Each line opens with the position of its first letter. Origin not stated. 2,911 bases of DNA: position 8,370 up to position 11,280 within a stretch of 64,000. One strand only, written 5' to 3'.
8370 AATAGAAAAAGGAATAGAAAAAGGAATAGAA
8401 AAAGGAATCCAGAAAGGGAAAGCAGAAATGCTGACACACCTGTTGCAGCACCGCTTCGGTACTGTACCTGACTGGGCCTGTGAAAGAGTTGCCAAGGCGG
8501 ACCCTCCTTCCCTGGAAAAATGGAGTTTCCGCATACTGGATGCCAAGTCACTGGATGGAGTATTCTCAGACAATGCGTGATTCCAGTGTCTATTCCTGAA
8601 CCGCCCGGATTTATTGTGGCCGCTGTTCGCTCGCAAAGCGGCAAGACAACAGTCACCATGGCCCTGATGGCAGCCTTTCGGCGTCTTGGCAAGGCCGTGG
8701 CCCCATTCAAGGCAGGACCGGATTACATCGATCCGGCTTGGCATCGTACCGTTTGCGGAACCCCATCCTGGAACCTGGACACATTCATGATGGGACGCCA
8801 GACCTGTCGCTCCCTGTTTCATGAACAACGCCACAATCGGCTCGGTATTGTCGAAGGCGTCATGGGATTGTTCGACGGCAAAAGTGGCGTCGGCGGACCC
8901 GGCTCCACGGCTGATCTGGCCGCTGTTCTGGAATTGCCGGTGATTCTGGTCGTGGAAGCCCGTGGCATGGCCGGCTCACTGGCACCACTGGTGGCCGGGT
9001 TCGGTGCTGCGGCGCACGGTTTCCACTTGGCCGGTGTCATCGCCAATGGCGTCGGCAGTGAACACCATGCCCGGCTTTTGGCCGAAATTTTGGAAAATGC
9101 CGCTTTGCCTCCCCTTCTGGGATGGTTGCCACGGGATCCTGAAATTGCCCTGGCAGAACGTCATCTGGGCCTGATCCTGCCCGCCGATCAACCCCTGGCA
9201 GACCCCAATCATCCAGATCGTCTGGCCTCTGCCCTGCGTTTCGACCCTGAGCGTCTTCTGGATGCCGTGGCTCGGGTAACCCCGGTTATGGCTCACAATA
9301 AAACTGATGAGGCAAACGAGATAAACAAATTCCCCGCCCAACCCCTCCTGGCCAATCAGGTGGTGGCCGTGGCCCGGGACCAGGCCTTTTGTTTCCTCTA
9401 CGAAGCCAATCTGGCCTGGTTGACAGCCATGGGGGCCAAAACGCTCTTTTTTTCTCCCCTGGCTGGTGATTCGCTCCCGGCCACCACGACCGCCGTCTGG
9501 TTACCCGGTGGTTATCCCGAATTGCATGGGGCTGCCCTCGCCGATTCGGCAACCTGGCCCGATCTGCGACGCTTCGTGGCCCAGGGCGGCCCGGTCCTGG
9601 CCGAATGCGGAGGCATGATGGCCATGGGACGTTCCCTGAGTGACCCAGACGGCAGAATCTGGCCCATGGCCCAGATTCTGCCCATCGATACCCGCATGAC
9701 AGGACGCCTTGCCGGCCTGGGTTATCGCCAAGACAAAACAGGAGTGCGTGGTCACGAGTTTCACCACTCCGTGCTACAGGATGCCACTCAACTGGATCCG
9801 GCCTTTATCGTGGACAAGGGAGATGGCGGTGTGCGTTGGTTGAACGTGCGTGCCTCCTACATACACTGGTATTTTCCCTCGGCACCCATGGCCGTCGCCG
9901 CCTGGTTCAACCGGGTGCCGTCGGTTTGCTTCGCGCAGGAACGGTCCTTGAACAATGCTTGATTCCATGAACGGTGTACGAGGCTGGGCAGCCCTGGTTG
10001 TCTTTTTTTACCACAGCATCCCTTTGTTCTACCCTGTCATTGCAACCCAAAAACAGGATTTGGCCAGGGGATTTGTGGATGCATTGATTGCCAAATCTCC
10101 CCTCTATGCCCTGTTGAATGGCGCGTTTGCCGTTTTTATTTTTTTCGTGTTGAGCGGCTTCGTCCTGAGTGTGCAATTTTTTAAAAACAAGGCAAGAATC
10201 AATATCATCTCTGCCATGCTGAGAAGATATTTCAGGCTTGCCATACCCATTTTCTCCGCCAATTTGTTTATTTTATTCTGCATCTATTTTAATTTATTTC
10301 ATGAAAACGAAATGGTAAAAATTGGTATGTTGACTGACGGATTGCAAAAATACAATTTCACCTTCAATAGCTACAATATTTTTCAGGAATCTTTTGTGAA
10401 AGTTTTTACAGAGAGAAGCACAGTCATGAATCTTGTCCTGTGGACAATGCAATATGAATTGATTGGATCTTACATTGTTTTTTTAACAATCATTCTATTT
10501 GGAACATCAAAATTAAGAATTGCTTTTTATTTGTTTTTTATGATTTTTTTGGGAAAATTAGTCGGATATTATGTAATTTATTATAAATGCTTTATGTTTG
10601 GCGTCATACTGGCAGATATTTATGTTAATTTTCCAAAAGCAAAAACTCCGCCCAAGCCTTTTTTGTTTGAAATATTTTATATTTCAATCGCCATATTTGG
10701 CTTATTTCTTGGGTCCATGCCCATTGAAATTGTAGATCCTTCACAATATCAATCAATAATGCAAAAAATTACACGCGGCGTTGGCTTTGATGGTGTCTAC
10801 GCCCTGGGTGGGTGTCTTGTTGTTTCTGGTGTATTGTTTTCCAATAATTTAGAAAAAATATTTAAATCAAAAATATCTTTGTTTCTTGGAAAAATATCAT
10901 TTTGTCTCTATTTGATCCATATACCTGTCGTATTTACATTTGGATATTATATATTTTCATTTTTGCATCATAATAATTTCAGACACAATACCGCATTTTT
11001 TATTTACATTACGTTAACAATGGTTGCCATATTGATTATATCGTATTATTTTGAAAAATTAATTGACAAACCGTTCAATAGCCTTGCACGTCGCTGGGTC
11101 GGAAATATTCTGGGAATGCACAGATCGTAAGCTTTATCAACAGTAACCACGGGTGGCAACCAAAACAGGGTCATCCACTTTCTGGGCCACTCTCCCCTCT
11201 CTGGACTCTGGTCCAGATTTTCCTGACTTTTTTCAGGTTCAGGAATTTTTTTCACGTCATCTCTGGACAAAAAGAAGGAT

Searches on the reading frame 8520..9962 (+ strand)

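Call 44: search_protein_families(library=pfam, proteins=[window:8520-9962:+], max_evalue=0.00001)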
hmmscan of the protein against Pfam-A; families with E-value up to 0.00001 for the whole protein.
window:8520-9962:+ (480 aa): 3 families
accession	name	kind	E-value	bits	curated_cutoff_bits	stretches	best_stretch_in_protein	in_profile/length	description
PF07685.20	GATase_3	-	5e-33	114.8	27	1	282-454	2-193/196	CobB/CobQ-like glutamine amidotransferase domain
PF01656.29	CbiA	-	1.3e-13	51.4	25.4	1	32-214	2-121/125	CobQ/CobB/MinD/ParA nucleotide binding domain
PF13500.12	AAA_26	-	4.4e-10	40.2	27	0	110-209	103-194/198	AAA domain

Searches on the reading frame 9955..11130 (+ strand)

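Call 44: search_protein_families(library=pfam, proteins=[window:9955-11130:+], max_evalue=0.00001)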
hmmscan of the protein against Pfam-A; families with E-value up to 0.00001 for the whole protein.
window:9955-11130:+ (391 aa): 1 family
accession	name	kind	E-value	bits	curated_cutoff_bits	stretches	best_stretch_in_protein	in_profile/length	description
PF01757.29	Acyl_transf_3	-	8.2e-24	84.7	31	1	3-366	2-324/326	Acyltransferase domain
